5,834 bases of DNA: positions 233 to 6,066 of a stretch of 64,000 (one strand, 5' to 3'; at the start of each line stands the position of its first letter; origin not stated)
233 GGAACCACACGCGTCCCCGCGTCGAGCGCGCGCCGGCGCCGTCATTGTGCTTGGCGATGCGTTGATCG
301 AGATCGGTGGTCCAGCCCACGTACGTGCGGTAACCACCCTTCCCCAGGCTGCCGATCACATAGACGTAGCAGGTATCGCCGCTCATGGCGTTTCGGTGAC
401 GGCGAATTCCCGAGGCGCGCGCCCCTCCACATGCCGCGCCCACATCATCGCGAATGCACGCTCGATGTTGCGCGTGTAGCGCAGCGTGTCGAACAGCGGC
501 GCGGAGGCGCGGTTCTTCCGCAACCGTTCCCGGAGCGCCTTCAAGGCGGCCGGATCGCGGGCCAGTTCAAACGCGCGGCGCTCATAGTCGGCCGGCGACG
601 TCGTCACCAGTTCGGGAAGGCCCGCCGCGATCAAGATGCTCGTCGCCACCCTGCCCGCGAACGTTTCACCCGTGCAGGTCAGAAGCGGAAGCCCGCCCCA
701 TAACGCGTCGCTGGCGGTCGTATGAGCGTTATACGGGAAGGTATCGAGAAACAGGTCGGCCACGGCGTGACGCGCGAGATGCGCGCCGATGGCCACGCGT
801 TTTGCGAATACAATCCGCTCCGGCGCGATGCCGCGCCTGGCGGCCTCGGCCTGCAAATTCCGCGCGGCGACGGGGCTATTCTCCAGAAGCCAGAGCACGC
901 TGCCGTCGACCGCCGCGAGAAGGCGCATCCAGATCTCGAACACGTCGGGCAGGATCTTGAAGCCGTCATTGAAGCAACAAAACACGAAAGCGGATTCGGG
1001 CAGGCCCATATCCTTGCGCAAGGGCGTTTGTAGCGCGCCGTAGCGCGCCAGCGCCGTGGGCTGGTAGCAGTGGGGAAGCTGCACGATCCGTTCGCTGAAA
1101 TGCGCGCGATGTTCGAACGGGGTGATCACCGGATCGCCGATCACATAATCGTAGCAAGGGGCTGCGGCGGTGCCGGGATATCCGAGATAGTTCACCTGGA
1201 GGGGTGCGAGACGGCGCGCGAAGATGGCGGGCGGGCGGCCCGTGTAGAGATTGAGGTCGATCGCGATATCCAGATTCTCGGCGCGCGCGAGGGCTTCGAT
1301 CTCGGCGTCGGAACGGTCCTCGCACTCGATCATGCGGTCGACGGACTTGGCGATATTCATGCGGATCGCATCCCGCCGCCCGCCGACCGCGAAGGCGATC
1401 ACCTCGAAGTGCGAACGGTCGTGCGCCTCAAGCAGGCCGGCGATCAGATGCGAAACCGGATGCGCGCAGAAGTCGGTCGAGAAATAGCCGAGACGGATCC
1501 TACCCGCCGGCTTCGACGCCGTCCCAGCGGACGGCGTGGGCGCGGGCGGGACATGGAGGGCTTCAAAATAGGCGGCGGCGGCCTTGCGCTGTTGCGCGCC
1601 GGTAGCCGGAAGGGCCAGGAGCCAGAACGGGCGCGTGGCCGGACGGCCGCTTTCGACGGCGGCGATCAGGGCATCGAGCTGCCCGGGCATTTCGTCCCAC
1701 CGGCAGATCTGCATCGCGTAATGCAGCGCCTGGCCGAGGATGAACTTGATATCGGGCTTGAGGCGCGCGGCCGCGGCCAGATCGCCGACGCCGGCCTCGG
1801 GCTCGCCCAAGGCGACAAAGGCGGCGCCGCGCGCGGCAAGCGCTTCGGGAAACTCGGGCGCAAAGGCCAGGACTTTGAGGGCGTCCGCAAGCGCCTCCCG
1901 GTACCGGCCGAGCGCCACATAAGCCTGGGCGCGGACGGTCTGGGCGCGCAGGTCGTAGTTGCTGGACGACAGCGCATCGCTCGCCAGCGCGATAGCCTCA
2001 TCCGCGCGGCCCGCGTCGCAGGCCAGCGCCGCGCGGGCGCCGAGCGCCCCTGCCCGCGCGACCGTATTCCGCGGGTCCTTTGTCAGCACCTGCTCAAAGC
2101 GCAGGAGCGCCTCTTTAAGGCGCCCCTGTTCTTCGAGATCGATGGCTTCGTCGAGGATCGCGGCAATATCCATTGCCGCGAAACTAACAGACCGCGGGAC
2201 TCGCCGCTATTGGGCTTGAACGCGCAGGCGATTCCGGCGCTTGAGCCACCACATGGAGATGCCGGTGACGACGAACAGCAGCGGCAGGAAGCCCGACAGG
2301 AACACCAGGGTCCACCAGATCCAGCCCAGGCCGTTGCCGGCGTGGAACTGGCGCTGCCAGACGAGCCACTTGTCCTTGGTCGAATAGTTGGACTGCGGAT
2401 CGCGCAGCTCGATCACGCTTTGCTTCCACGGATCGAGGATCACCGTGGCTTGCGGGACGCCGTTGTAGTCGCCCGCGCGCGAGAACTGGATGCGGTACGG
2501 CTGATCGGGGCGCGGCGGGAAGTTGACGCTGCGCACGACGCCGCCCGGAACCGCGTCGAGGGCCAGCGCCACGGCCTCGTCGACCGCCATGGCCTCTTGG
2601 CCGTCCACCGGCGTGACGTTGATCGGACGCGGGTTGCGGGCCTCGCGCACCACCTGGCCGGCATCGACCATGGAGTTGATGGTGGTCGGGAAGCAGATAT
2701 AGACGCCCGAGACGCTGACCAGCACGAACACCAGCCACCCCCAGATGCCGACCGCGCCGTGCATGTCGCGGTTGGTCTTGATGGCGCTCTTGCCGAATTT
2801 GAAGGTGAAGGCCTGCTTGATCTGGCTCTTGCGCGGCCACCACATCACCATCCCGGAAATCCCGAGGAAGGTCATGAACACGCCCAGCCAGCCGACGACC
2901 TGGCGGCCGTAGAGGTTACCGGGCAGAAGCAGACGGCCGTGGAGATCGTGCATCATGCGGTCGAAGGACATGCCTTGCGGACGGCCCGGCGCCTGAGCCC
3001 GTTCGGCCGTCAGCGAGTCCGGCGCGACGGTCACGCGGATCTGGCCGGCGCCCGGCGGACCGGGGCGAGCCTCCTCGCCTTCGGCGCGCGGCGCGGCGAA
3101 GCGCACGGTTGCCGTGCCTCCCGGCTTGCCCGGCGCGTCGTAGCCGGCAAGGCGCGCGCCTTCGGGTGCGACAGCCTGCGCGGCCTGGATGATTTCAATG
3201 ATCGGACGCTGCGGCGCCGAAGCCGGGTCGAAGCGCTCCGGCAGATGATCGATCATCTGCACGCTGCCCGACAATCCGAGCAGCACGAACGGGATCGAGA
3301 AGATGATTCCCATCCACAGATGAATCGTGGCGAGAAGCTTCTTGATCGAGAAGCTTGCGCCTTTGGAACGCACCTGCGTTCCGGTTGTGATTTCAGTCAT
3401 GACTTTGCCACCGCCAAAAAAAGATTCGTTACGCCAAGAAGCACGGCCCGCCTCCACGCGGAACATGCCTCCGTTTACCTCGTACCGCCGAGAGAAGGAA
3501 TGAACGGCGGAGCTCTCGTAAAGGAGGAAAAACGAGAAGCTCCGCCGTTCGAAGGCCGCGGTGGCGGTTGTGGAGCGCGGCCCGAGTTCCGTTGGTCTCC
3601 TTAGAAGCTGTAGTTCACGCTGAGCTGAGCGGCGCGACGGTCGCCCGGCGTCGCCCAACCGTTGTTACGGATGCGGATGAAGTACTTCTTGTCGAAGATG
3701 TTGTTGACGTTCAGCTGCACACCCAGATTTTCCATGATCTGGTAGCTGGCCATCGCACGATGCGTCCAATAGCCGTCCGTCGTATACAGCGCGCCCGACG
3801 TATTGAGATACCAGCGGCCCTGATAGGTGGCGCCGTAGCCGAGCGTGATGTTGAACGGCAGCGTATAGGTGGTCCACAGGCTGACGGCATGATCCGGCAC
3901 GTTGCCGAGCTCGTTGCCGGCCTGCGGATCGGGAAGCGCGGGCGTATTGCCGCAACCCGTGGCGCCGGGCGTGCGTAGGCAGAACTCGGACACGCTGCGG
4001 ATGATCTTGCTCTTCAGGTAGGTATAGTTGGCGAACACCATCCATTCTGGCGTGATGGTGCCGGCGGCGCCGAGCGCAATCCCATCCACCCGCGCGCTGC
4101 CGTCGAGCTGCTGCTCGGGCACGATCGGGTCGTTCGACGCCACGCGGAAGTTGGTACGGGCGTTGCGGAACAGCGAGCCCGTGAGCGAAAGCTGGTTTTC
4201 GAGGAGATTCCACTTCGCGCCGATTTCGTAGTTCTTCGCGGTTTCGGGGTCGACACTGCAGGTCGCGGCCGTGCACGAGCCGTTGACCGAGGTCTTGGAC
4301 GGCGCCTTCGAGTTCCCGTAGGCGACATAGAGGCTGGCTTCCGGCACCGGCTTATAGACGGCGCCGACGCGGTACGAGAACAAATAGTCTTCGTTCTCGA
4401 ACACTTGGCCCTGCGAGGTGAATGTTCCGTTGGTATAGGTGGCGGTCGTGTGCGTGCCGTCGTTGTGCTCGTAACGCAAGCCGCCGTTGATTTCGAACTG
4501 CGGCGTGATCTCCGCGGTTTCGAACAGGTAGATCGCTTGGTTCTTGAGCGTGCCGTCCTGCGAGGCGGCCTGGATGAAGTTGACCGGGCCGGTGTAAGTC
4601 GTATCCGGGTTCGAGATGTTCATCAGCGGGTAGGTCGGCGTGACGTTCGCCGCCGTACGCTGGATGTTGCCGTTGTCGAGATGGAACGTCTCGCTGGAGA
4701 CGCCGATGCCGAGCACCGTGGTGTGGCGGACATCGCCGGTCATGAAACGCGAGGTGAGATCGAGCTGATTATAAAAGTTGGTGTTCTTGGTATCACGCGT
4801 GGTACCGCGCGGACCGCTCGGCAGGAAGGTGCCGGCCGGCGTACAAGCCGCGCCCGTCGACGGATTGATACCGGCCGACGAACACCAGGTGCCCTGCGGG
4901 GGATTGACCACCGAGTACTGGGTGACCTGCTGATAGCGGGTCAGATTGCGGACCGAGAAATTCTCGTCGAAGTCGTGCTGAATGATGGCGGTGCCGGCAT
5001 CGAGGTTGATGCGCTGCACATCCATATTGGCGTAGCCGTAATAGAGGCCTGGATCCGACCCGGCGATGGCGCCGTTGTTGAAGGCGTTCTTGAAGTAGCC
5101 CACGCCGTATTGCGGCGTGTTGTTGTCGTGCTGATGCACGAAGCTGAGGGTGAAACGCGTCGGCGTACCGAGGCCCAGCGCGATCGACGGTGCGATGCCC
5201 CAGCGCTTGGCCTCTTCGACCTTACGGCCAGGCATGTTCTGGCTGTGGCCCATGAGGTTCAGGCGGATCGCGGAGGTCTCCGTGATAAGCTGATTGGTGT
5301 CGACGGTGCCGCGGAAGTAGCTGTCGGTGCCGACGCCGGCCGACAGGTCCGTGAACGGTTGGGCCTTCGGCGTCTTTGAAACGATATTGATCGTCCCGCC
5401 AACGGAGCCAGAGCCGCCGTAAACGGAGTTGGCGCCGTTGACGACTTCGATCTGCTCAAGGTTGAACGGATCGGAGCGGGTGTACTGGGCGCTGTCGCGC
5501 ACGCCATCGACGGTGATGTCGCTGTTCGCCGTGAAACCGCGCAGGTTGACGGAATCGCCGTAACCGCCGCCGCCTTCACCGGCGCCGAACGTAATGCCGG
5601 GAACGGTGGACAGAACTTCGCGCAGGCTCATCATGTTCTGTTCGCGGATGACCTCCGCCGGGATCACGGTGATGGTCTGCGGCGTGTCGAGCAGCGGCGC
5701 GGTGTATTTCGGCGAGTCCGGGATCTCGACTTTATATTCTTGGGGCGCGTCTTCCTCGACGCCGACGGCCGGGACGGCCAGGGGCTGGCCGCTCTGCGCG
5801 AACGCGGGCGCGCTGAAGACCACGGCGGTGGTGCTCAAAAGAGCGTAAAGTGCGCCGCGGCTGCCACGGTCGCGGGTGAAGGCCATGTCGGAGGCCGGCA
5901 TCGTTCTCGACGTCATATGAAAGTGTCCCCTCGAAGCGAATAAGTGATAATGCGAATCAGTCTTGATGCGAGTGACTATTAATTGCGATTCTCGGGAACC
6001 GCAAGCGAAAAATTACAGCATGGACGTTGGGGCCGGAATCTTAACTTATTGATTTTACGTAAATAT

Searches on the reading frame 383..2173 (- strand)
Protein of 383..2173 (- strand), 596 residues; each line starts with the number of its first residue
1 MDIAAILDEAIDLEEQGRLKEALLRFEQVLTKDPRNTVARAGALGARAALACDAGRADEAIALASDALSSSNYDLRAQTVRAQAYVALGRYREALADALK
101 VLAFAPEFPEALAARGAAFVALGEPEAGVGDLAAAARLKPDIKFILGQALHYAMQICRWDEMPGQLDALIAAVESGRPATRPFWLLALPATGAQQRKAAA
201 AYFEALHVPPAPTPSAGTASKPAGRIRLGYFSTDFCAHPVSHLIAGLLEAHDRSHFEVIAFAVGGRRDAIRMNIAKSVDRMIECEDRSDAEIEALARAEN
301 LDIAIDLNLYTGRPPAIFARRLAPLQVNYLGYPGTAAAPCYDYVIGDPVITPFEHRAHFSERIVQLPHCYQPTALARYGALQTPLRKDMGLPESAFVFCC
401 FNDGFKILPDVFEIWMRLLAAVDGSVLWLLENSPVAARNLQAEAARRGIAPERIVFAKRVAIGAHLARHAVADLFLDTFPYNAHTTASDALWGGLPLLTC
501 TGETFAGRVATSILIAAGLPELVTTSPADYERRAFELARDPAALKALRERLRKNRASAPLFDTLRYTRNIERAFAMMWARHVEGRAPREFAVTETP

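Call 15: search_protein_families(library=pfam, proteins=[window:383-2173:-], max_evalue=0.001)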
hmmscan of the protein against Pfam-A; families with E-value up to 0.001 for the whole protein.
window:383-2173:- (596 aa): 6 families
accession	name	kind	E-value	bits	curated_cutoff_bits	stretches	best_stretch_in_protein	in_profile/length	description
PF13844.12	Glyco_transf_41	-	1.8e-76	258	25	2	386-569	359-542/543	Glycosyl transferase family 41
PF13414.12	TPR_11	-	3.8e-07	30.1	26.8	1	83-123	2-42/42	TPR repeat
PF14559.12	TPR_19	-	5e-06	27.2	25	0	53-115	3-65/68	Tetratricopeptide repeat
PF07719.23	TPR_2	-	1.5e-05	25.2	27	0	80-107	6-33/34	Tetratricopeptide repeat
PF13371.12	TPR_9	-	0.00011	22.6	35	1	84-141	4-61/73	Tetratricopeptide repeat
PF13424.12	TPR_12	-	0.00022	21.8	30.1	0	41-105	3-75/77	Tetratricopeptide repeat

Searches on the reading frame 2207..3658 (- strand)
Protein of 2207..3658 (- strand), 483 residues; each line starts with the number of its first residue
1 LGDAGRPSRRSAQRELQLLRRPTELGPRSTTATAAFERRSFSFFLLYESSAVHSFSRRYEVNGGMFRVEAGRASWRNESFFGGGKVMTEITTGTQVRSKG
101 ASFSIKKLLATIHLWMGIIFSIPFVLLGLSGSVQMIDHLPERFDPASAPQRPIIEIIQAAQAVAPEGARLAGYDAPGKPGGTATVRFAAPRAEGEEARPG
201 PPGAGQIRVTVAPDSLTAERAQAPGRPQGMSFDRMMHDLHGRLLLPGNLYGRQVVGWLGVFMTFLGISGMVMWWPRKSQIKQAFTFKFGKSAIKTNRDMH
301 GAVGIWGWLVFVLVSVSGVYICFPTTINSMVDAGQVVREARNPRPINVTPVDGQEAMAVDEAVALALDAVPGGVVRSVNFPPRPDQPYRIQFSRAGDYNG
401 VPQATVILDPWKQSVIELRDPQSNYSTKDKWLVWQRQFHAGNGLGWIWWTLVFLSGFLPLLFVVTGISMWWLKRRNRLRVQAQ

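Call 15: search_protein_families(library=pfam, proteins=[window:2207-3658:-], max_evalue=0.001)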
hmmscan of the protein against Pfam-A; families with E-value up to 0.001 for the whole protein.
window:2207-3658:- (483 aa): 2 families
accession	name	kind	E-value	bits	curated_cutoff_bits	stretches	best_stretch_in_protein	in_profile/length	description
PF03929.21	PepSY_TM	-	9.8e-44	150.8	28.8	1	111-473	2-295/295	PepSY-associated TM region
PF01292.26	Ni_hydr_CYTB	-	4.9e-05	23.6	30.1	1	245-330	93-176/179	Prokaryotic cytochrome b561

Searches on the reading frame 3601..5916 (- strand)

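Call 15: search_protein_families(library=pfam, proteins=[window:3601-5916:-], max_evalue=0.001)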
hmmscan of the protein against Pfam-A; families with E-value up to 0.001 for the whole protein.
window:3601-5916:- (771 aa): 2 families
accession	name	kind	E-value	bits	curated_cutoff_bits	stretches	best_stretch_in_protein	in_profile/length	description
PF00593.30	TonB_dep_Rec_b-barrel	-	6.9e-47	161.7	27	1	251-740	11-436/436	TonB dependent receptor-like, beta-barrel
PF07715.20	Plug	-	1.6e-22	80.4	23.9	1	75-175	2-107/107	TonB-dependent Receptor Plug Domain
